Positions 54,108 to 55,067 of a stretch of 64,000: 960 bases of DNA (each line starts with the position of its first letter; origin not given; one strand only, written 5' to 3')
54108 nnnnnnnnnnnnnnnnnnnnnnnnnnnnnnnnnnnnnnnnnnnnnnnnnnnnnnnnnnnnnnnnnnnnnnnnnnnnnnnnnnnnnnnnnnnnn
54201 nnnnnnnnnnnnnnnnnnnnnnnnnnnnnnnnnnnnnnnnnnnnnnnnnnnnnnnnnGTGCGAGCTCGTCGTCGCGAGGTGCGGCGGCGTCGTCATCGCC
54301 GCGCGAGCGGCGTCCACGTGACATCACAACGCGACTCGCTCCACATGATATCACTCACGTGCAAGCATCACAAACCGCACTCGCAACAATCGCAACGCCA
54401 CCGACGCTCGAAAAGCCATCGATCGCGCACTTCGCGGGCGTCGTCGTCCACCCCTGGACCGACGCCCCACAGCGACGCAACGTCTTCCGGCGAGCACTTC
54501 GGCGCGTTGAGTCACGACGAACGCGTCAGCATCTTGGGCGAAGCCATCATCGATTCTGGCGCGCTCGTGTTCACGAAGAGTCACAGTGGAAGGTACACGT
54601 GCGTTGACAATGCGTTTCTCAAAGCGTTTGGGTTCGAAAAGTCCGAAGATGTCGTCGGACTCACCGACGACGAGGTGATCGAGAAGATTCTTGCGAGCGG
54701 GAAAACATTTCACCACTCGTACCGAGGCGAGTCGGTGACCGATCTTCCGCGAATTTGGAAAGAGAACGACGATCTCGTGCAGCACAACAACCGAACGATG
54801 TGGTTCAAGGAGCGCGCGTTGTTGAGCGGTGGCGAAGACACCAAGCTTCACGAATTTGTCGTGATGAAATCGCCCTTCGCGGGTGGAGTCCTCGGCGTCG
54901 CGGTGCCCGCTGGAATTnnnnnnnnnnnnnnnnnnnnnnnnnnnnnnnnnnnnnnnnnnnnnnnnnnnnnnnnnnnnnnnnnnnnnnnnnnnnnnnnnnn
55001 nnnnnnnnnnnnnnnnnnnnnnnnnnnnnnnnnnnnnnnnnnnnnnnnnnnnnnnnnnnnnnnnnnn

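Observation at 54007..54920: Roadblock/LC7-fold ORF and PAS-like ORF separated by only 24 bp on the same strand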

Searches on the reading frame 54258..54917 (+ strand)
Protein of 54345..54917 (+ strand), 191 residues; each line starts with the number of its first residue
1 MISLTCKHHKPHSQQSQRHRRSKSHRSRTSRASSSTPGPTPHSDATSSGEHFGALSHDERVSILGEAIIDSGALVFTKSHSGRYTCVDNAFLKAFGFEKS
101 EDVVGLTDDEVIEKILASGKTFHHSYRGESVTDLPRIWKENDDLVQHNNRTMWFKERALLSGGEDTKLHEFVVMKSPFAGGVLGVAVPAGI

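Call 4: search_protein_families(library=pfam, proteins=[window:54345-54917:+, window:54258-54917:+], max_evalue=10)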
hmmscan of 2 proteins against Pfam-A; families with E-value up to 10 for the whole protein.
window:54345-54917:+ (191 aa): 1 family
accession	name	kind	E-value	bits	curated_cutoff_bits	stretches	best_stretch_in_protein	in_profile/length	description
PF09292.15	Neil1-DNA_bind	-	0.034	14.3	25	1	144-155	20-31/39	Endonuclease VIII-like 1, DNA bind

window:54258-54917:+ (220 aa): 1 family
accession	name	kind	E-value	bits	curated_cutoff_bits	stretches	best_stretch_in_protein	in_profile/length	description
PF09292.15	Neil1-DNA_bind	-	0.04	14.1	25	1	173-184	20-31/39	Endonuclease VIII-like 1, DNA bind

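Call 6: search_solved_structures(query=window:54345-54917:+, max_evalue=10, show_alignments=2)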
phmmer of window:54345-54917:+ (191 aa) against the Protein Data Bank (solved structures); distinct sequences matched with E-value up to 10: 4.
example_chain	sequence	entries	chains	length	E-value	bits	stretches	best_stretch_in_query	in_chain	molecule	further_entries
8tl6_B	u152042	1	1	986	0.29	14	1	107-175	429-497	DDB1- and CUL4-associated factor 5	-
11fg_Z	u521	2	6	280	2.1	11.2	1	100-188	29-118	PVC Protein gp192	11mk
8i7r_S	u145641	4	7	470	2.7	10.9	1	109-168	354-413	Sperm-associated antigen 8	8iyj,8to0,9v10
1lsh_B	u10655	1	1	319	6.8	9.5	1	13-64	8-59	LIPOVITELLIN (LV-2)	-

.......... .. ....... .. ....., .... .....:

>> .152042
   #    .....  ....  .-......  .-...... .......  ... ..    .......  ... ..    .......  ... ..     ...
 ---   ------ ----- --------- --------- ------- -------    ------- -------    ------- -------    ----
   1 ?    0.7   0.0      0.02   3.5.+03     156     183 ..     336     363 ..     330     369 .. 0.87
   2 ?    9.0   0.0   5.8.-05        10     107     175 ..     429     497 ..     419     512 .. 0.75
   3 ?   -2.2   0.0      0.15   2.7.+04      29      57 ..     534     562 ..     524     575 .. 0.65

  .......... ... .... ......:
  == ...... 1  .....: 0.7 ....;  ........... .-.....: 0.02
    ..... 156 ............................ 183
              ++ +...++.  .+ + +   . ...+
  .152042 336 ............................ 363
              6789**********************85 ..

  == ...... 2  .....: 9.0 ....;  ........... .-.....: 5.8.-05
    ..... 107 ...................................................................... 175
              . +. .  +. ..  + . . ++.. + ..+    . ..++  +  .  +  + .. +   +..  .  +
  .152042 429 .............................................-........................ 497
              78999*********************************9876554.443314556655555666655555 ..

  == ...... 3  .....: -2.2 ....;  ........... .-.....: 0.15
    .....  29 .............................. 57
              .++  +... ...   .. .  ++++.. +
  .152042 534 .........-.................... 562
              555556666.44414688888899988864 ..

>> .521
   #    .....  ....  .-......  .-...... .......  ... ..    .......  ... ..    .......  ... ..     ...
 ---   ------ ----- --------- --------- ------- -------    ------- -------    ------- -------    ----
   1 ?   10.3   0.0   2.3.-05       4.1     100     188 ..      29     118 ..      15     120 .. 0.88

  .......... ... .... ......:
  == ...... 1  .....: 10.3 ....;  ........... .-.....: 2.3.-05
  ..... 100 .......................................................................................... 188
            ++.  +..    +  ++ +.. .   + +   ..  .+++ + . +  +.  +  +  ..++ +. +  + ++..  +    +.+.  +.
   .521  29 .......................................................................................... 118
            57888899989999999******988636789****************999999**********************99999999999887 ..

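Call 7: find_homologous_proteins(query=window:54345-54917:+, max_evalue=0.01)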
Query window:54345-54917:+ (191 aa): 16 proteins with E <= 0.01 among 318 candidates.
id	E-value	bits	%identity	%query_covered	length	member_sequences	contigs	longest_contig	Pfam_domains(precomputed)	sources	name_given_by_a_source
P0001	3.0e-122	423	99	100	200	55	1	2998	-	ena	-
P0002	1.3e-118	411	96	100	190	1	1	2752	-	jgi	jgi:hypothetical protein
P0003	3.1e-100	351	82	100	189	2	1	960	-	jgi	jgi:hypothetical protein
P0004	4.9e-70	253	71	81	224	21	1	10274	-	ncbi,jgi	-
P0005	2.0e-68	248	68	85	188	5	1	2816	-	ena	-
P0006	4.3e-66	240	64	90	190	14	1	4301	-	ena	-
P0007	2.5e-64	234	62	82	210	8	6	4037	-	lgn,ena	-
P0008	3.5e-64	234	62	82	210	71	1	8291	-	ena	-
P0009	7.9e-64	233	58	93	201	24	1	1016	-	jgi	jgi:PAS domain-containing protein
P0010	4.7e-63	230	62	82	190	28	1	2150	-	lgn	-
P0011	4.0e-62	227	60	82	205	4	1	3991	-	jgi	-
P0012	4.7e-59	217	54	98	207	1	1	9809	-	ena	-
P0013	7.6e-58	213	58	88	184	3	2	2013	-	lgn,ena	-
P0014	3.2e-54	201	54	93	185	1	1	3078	-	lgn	-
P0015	1.6e-51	193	62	71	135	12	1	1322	-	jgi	jgi:PAS domain-containing protein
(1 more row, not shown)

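Call 9: find_encoding_contigs(protein=P0004, flank=4000, max_places=4)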
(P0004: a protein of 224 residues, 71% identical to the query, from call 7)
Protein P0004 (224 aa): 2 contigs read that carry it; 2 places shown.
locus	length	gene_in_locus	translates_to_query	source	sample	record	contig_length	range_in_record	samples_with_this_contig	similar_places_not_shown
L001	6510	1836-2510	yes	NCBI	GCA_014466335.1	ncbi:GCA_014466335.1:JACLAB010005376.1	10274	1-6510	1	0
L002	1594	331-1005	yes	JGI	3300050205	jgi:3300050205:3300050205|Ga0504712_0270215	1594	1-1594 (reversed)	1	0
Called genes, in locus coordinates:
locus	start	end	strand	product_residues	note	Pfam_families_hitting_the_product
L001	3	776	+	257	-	?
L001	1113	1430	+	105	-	-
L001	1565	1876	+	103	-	-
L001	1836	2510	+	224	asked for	-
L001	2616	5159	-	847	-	-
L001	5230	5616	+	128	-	-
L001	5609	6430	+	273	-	PF06026:Rib_5-P_isom_A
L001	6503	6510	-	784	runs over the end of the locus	PF03456:uDENN, PF02141:DENN, PF03455:dDENN (weak)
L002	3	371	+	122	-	?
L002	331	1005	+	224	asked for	-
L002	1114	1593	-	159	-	?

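Call 12: find_encoding_contigs(protein=P0014, flank=4000, max_places=3)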
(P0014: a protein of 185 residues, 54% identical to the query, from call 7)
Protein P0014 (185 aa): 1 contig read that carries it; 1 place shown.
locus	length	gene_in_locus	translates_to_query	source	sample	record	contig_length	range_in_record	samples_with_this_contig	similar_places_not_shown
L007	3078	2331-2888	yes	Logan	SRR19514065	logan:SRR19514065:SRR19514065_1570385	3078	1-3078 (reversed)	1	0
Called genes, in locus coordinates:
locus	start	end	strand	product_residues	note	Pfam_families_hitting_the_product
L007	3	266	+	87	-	?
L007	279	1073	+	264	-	-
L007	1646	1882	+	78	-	-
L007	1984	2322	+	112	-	-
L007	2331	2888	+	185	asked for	-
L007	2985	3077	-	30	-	?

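Call 13: find_encoding_contigs(protein=P0006, flank=4000, max_places=3)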
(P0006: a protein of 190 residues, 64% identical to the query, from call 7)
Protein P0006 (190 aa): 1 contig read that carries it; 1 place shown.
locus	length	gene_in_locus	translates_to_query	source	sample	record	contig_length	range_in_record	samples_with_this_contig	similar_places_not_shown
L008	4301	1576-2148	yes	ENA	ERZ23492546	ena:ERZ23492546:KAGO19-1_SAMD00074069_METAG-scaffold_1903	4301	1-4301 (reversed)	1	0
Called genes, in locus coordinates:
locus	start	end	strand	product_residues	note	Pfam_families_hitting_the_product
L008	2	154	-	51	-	?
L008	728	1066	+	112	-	PF27241:CLIP1 (weak)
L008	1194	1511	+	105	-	-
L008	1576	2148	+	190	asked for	-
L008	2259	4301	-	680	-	?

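Call 14: find_encoding_contigs(protein=P0011, flank=4000, max_places=3)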
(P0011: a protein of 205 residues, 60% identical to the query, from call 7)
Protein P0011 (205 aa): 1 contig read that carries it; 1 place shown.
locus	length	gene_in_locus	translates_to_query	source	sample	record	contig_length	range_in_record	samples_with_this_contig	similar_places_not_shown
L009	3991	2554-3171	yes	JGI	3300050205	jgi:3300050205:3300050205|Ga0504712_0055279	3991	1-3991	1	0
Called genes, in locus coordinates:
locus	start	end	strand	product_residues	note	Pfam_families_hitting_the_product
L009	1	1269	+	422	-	?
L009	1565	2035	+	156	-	-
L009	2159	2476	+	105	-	PF03259:Robl_LC7 (weak)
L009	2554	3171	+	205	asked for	-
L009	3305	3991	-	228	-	?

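Call 15: find_encoding_contigs(protein=P0002, flank=4000, max_places=3)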
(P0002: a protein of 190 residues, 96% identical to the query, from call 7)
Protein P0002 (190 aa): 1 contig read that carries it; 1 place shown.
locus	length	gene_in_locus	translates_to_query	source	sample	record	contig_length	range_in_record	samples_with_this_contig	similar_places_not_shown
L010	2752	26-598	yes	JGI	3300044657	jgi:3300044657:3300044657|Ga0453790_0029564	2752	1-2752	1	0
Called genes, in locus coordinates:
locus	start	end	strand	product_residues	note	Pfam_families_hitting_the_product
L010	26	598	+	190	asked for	-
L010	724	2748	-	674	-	-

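Call 27: predict_structure(alignment_id=A2)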
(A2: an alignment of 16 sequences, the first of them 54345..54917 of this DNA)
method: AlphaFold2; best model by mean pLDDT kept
length: 191 residues; sequences in the alignment: 16
mean_pLDDT: 51.6   pTM: 0.37
mean pLDDT of the five models: 51.6, 44.5, 43.3, 38.9, 38.6
residues with pLDDT >= 90: 0; 70-90: 27; 50-70: 66; < 50: 98
segments of 3 or more residues with pLDDT < 50: 1-52, 59-74, 123-129, 159-162, 164-166, 180-191
pLDDT, mean of each block of 10 residues (from residue 1): 29 35 41 39 36 47 45 50 63 64 75 69 46 64 74 58 49 59 39 29
secondary structure, 60 per line:
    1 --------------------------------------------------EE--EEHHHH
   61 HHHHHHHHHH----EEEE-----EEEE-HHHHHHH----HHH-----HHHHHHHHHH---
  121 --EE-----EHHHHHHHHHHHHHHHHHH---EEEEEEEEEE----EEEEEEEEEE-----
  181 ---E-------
elements in order: H57-70 E75-78 E84-87 H89-95 H108-117 H131-148 E152-161 E166-175

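Call 29: search_protein_representatives(alignment_id=A2)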
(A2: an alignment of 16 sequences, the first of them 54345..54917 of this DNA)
Query: 16 sequences, 196 profile positions. Proteins with E-value up to 0.001 (for the whole library): 147; up to 1e-10: 12; up to 1e-30: 4. The best 147 are listed.
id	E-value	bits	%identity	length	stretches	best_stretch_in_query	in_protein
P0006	4.0e-91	320.3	-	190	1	20-196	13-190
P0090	1.5e-56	207.4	-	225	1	33-196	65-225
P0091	4.7e-40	153.6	-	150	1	19-118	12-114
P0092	1.3e-33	132.6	-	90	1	83-150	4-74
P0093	3.7e-23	98.5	-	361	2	58-193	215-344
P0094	9.7e-22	93.9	-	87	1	44-127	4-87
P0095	4.0e-19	85.3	-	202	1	64-192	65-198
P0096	1.2e-18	83.8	-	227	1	11-180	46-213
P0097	3.4e-15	72.5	-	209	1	52-192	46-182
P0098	5.9e-14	68.5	-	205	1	57-192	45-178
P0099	1.3e-12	64.0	-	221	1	57-191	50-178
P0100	1.7e-12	63.8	-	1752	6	61-111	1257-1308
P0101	6.6e-10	55.3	-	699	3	71-132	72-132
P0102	1.4e-09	54.2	-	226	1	55-132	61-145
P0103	2.2e-09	53.6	-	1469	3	64-112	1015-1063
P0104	2.7e-08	50.0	-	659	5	58-113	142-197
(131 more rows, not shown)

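Call 30: search_protein_families(library=pfam, proteins=[P0090, P0093, P0095, P0096, P0097, P0098, P0099, P0100, P0101, P0104], max_evalue=0.01)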
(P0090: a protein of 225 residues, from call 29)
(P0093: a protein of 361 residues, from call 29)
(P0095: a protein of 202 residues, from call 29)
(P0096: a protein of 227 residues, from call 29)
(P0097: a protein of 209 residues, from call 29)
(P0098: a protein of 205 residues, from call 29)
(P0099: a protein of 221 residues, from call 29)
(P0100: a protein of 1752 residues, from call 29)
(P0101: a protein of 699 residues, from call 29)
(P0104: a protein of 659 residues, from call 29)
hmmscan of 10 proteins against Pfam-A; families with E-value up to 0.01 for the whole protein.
P0090 (225 aa): 1 family
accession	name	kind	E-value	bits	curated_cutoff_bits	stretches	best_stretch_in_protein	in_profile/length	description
PF08448.16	PAS_4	-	5.2e-05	23.9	23.1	1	107-183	6-82/110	PAS fold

P0093 (361 aa): 4 families
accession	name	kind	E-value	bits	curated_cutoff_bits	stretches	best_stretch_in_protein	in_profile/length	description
PF08448.16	PAS_4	-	3.8e-07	30.8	23.1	0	67-117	2-51/110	PAS fold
PF13188.13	PAS_8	-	8.3e-05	22.8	21.8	0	63-111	4-52/65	PAS domain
PF00989.32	PAS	-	0.00067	20.1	22.6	0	63-110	4-50/113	PAS fold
PF13426.13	PAS_9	-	0.0064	17.2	27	0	71-178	2-86/103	PAS domain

P0095 (202 aa): 3 families
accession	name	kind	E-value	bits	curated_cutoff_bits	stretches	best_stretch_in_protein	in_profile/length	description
PF13426.13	PAS_9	-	8.1e-05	23.3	27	1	76-128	3-58/103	PAS domain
PF00989.32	PAS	-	0.0017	18.8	22.6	1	72-143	9-80/113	PAS fold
PF08448.16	PAS_4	-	0.002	18.8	23.1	1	73-118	4-58/110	PAS fold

P0096 (227 aa): 0 families

P0097 (209 aa): 0 families

P0098 (205 aa): 0 families

P0099 (221 aa): 0 families

P0100 (1752 aa): 19 families
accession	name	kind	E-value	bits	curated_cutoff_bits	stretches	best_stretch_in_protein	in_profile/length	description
PF08448.16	PAS_4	-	7.6e-88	290.5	23.1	6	926-1035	1-107/110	PAS fold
PF13426.13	PAS_9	-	1.1e-59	199.5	27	6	933-1034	4-102/103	PAS domain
PF00989.32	PAS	-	1.6e-58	196.1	22.6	6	1091-1199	2-109/113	PAS fold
PF13188.13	PAS_8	-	3.5e-22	77.9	21.8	0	1264-1315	5-55/65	PAS domain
PF13185.12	GAF_2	-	5.6e-21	75.6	28.6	1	587-722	4-135/136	GAF domain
PF02743.24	dCache_1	-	5.4e-17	62.6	45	1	209-425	62-239/240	Cache domain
PF08447.18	PAS_3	-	1.3e-16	61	25.6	0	944-1027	3-86/89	PAS fold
PF13596.12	PAS_10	-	1.4e-15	58.3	22.1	1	922-1034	1-106/106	PAS domain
PF01590.32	GAF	-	2.4e-13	51.2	22.4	1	588-721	3-132/133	GAF domain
PF11102.13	YjbF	-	2e-08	34.6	25.9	0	1003-1079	48-126/189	Group 4 capsule polysaccharide lipoprotein gfcB, YjbF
PF17202.10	sCache_3_3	-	6.9e-08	33.2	28.8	0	1007-1041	71-105/107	Single cache domain 3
PF08348.17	PAS_6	-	8e-07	29.4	27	0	1009-1041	82-114/115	YheO-like PAS domain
PF09884.15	DUF2111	-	2.4e-06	27.9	27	0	1508-1539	48-79/83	Uncharacterized protein conserved in archaea (DUF2111)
PF13949.11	ALIX_LYPXL_bnd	-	2e-05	24.5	30.8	0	1210-1289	67-146/295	ALIX V-shaped domain binding to HIV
PF09177.16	STX6_10_61_N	-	0.00065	20.6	29.4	0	1377-1421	25-70/99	Syntaxin 6/10/61, N-terminal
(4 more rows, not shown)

P0101 (699 aa): 5 families
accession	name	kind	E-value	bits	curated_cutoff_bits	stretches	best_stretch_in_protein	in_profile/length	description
PF08448.16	PAS_4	-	4.1e-39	133.6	23.1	3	551-653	1-102/110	PAS fold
PF13426.13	PAS_9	-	2.2e-21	76.5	27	2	555-649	1-94/103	PAS domain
PF13188.13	PAS_8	-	1.3e-17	63.4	21.8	2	419-475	3-58/65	PAS domain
PF00989.32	PAS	-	6.2e-16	58.8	22.6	1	550-651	6-108/113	PAS fold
PF08447.18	PAS_3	-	7.8e-06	26.5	25.6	1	179-253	4-80/89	PAS fold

P0104 (659 aa): 10 families
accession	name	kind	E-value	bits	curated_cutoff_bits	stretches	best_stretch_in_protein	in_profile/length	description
PF08448.16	PAS_4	-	1.7e-34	118.8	23.1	2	155-263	3-109/110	PAS fold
PF02518.31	HATPase_c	-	6.3e-25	88.2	26.4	1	537-658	1-110/111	Histidine kinase-, DNA gyrase B-, and HSP90-like ATPase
PF13426.13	PAS_9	-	2.5e-21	76.3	27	2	302-399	8-103/103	PAS domain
PF00989.32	PAS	-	9.7e-19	67.9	22.6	2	149-259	3-113/113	PAS fold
PF00512.31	HisKA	-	3.1e-13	50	26.9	1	420-490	1-66/66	His Kinase A (phospho-acceptor) domain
PF22673.2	MCP-like_PDC_1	-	1.2e-05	26.1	27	0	228-264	77-113/113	Methyl-accepting chemotaxis protein-like, first PDC sensor domain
PF08447.18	PAS_3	-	0.00036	21.2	25.6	0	171-255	3-88/89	PAS fold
PF13188.13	PAS_8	-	0.00053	20.2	21.8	0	287-331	3-47/65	PAS domain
PF02743.24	dCache_1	-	0.0049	16.9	45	0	228-267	121-160/240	Cache domain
PF13596.12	PAS_10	-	0.0067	17.5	22.1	0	333-398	45-106/106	PAS domain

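Call 34: search_solved_structures(query=A2, max_evalue=1, show_alignments=1)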
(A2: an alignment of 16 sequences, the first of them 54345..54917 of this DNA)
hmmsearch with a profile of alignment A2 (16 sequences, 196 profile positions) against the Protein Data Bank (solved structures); distinct sequences matched with E-value up to 1: 17.
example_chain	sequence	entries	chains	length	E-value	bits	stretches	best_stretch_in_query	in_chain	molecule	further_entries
1l9p_A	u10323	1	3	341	0.41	13.5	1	72-121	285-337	COPPER-CONTAINING NITRITE REDUCTASE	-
4ysc_A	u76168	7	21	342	0.41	13.5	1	72-121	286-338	Copper-containing nitrite reductase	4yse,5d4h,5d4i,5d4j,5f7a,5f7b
1l9s_A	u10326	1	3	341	0.41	13.5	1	72-121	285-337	COPPER-CONTAINING NITRITE REDUCTASE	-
1l9o_A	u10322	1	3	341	0.41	13.5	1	72-121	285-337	COPPER-CONTAINING NITRITE REDUCTASE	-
1l9t_A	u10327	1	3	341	0.42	13.4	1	72-121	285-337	COPPER-CONTAINING NITRITE REDUCTASE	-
1l9r_A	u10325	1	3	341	0.42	13.4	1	72-121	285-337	COPPER-CONTAINING NITRITE REDUCTASE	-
1et5_A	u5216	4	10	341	0.42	13.4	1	72-121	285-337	NITRITE REDUCTASE | COPPER-CONTAINING NITRITE REDUCTASE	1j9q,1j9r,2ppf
1sjm_A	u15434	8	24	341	0.42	13.4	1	72-121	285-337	Copper-containing nitrite reductase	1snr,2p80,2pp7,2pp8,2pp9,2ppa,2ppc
1l9q_A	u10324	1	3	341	0.42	13.4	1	72-121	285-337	COPPER-CONTAINING NITRITE REDUCTASE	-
1et8_A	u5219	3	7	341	0.42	13.4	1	72-121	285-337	NITRITE REDUCTASE | COPPER-CONTAINING NITRITE REDUCTASE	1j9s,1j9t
1et7_A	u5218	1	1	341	0.42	13.4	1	72-121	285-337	NITRITE REDUCTASE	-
2e86_A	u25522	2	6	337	0.77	12.6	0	72-120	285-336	Copper-containing nitrite reductase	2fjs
2b08_A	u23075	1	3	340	0.77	12.6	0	72-120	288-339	Copper-containing nitrite reductase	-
1ntd_A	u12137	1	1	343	0.78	12.6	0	72-120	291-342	NITRITE REDUCTASE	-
1npj_A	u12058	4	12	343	0.78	12.5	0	72-120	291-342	Copper-containing nitrite reductase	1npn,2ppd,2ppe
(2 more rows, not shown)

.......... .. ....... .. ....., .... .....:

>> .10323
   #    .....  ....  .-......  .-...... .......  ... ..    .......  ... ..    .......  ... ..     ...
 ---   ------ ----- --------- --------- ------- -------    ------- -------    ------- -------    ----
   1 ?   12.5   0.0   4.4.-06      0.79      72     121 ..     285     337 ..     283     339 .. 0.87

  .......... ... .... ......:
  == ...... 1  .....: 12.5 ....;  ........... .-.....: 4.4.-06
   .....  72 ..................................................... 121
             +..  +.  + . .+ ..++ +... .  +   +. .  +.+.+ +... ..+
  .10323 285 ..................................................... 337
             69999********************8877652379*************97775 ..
